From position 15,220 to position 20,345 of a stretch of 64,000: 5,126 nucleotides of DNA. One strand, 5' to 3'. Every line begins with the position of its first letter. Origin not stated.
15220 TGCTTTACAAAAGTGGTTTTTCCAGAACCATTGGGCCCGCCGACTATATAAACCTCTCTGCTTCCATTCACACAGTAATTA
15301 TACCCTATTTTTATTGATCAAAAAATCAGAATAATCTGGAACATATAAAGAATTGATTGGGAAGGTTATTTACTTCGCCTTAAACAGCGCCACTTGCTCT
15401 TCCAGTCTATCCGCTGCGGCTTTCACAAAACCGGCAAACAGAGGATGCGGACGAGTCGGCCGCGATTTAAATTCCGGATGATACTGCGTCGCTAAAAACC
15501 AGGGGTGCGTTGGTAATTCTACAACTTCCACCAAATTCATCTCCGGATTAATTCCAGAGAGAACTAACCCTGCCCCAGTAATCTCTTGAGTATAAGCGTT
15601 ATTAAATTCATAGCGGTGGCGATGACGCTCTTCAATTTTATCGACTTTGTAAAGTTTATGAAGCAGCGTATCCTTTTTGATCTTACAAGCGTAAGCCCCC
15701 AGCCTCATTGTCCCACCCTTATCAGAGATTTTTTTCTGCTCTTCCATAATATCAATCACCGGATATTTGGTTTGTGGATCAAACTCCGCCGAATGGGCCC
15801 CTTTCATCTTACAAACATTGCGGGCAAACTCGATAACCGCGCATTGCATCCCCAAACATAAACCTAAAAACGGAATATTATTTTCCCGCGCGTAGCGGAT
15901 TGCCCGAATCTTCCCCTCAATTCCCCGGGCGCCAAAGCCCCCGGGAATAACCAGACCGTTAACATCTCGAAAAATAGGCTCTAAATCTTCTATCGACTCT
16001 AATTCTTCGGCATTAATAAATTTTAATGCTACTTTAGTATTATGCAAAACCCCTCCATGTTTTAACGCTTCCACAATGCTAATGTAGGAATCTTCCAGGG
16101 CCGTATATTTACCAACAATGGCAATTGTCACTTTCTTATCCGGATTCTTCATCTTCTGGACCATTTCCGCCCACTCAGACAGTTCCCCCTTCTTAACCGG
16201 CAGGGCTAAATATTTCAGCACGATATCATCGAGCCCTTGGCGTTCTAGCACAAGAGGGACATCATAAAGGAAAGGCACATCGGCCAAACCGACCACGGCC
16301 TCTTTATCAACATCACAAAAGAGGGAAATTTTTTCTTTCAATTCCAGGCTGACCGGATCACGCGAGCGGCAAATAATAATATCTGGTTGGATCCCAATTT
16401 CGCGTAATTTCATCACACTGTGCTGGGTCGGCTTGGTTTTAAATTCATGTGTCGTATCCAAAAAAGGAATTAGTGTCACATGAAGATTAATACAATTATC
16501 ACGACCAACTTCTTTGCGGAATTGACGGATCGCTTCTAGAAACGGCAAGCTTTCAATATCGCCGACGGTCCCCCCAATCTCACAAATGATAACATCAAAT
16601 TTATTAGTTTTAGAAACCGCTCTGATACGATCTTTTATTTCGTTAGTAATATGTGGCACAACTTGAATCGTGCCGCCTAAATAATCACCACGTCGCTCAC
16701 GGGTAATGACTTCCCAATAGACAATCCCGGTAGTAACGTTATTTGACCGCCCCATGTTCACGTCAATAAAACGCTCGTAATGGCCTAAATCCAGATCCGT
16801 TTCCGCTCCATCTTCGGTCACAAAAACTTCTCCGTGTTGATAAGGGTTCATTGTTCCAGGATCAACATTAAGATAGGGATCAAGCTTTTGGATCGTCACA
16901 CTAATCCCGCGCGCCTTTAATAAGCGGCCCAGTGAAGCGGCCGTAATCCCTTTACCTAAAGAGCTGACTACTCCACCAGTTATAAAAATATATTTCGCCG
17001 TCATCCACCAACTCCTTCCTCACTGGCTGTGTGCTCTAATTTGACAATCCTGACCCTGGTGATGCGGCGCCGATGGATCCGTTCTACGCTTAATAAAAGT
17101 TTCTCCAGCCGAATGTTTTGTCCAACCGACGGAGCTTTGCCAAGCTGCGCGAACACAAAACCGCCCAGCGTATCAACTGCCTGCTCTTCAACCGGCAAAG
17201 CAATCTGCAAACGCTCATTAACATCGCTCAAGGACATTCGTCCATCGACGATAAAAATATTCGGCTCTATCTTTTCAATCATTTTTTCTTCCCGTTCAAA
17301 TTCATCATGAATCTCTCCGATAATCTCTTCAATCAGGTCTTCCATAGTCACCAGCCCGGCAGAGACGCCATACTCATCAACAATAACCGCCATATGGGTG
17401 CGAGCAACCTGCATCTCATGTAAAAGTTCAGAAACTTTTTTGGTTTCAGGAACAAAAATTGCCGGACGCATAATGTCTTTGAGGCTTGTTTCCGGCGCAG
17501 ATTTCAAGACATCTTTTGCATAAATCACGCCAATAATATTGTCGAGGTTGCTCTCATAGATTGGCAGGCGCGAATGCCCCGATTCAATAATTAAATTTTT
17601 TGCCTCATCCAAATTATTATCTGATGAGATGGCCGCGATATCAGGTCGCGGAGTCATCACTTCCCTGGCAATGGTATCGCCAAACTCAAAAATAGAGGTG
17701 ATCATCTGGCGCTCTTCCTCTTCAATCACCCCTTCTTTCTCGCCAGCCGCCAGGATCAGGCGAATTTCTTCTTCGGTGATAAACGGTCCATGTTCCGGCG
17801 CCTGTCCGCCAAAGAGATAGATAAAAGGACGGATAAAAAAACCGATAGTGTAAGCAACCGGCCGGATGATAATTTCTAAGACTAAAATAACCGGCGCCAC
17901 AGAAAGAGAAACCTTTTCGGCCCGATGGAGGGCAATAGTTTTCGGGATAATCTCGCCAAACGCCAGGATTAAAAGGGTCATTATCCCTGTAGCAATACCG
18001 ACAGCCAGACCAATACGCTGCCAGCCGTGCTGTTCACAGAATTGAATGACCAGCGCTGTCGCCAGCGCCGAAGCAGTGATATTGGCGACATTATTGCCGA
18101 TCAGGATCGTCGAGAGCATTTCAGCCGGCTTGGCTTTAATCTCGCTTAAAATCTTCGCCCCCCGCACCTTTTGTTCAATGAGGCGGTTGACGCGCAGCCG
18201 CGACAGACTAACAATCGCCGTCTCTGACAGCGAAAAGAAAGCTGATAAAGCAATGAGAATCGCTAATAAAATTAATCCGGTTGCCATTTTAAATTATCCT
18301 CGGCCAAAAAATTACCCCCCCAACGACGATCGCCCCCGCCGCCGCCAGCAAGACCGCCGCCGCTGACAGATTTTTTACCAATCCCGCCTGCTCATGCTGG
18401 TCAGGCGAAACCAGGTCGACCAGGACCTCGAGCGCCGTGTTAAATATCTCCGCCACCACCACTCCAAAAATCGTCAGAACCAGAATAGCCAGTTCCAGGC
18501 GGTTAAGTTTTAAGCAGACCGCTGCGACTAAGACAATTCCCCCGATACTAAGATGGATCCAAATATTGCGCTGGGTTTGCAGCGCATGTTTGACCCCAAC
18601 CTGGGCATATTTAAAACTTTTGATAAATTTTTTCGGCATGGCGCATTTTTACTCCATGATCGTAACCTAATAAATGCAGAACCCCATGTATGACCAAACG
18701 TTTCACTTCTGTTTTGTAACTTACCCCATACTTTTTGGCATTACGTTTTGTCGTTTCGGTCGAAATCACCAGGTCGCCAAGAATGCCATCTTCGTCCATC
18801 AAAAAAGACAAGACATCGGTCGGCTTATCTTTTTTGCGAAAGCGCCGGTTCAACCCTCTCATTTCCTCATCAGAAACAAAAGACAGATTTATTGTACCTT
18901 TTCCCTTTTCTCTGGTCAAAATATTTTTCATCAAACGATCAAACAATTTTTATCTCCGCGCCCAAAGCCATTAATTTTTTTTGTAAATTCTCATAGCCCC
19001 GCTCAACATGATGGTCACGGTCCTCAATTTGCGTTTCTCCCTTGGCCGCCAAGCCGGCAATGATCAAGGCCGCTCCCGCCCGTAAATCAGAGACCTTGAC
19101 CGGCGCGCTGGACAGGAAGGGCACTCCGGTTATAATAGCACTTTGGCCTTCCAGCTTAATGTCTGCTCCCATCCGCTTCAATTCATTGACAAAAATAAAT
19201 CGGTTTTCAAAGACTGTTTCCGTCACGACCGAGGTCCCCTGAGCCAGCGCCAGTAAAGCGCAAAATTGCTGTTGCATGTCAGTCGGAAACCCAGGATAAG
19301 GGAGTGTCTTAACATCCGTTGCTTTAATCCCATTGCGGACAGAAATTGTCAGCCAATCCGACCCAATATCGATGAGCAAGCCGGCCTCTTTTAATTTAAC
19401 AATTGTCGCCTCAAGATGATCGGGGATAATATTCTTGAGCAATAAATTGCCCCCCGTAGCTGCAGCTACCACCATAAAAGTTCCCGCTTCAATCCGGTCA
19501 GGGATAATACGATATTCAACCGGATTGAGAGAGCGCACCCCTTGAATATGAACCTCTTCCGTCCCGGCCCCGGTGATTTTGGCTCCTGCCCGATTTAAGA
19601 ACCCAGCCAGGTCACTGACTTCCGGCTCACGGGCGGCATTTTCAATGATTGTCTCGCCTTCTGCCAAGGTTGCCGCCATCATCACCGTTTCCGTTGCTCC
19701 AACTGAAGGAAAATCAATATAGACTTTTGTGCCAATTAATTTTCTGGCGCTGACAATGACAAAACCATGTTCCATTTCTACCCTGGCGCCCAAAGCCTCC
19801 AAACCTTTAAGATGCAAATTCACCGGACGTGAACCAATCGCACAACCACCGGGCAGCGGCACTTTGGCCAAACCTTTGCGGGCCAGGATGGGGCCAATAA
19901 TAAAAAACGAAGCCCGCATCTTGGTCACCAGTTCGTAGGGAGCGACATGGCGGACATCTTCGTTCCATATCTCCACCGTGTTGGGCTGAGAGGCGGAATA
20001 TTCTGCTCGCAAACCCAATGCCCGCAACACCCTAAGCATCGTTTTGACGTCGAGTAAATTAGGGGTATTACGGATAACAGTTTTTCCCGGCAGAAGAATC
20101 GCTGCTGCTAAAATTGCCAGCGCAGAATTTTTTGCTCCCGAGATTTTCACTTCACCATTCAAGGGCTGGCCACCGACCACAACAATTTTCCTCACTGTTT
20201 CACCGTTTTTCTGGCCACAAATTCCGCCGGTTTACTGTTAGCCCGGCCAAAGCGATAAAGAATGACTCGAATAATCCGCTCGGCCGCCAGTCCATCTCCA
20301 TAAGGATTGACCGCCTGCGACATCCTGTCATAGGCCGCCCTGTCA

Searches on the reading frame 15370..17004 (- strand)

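Call 26: search_protein_families(library=pfam, proteins=[window:15370-17004:-], max_evalue=0.00001)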
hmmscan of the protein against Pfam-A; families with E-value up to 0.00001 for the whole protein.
window:15370-17004:- (544 aa): 3 families
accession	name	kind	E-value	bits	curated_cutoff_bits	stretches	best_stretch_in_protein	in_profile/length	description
PF06418.20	CTP_synth_N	-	8.6e-129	429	26.1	1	4-268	1-265/265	CTP synthase N-terminus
PF00117.34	GATase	-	4.4e-38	131.3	22.8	1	303-528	2-189/190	Glutamine amidotransferase class-I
PF07722.19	Peptidase_C26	-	3.9e-07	30.5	20.5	1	368-511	97-219/219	Peptidase C26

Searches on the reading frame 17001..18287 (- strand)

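Call 26: search_protein_families(library=pfam, proteins=[window:17001-18287:-], max_evalue=0.00001)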
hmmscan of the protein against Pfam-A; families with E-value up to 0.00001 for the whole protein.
window:17001-18287:- (428 aa): 3 families
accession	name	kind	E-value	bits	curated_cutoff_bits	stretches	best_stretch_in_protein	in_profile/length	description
PF01595.25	CNNM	-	3.4e-54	183.7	28.4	1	6-192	1-181/181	Cyclin M transmembrane N-terminal domain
PF03471.22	CorC_HlyC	-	1.9e-21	76.3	27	1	339-417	2-80/81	Transporter associated domain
PF00571.33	CBS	-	3.4e-18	66.2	24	2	208-263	2-54/57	CBS domain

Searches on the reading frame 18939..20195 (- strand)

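Call 26: search_protein_families(library=pfam, proteins=[window:18939-20195:-], max_evalue=0.00001)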
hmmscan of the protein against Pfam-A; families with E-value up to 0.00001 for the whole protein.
window:18939-20195:- (418 aa): 1 family
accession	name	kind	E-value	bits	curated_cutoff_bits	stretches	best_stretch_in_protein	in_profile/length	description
PF00275.25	EPSP_synthase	-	5.6e-102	342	22.8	1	8-408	3-417/417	EPSP synthase (3-phosphoshikimate 1-carboxyvinyltransferase)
